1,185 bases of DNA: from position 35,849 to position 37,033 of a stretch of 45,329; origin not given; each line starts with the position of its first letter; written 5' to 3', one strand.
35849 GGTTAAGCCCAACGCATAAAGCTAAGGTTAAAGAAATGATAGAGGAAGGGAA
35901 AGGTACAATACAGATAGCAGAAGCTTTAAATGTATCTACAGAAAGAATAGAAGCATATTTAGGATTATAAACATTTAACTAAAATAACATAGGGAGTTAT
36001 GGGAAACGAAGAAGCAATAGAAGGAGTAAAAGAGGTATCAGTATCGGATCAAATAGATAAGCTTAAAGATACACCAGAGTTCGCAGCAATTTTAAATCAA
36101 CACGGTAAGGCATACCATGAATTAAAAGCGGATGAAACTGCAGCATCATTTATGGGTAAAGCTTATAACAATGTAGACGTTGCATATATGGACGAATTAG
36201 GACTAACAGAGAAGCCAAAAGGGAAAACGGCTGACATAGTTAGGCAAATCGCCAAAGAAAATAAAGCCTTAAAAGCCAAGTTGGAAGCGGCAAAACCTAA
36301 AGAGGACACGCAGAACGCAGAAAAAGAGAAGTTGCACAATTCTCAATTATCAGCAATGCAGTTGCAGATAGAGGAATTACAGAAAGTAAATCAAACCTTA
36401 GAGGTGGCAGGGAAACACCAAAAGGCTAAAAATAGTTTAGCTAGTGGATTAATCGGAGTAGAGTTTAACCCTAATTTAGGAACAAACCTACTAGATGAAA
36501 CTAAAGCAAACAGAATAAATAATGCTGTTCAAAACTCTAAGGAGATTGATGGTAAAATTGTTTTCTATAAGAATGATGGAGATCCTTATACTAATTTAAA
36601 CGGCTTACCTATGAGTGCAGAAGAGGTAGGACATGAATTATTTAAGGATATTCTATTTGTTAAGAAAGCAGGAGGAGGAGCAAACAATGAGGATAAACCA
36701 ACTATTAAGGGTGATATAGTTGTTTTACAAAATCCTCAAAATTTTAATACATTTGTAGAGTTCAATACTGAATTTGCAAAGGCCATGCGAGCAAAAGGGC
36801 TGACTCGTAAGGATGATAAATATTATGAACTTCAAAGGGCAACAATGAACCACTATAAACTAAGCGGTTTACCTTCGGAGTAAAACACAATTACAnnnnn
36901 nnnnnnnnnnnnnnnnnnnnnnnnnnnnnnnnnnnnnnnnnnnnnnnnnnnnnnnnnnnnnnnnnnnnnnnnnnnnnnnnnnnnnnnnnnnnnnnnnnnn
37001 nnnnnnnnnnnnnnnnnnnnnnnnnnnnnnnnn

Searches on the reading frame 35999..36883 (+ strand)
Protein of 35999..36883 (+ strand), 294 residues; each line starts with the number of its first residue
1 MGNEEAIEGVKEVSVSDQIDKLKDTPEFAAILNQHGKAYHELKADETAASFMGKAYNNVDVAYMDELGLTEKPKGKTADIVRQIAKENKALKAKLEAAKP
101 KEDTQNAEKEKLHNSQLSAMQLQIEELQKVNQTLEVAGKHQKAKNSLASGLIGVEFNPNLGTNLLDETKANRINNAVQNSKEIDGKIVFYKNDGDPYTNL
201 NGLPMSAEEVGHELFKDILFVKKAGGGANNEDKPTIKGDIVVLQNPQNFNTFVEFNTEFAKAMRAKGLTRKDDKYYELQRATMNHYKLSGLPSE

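Call 11: search_protein_families(library=phrogs, proteins=[window:35999-36883:+], max_evalue=0.001)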
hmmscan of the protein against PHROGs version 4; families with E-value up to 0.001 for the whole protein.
window:35999-36883:+ (294 aa): 1 family
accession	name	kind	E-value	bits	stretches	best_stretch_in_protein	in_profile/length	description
phrog_7970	-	head and packaging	1.3e-21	78.3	1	45-294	45-319/319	virion structural protein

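Call 12: search_protein_families(library=pfam, proteins=[window:35999-36883:+], max_evalue=0.001)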
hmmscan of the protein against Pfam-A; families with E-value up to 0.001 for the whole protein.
window:35999-36883:+ (294 aa): 0 families
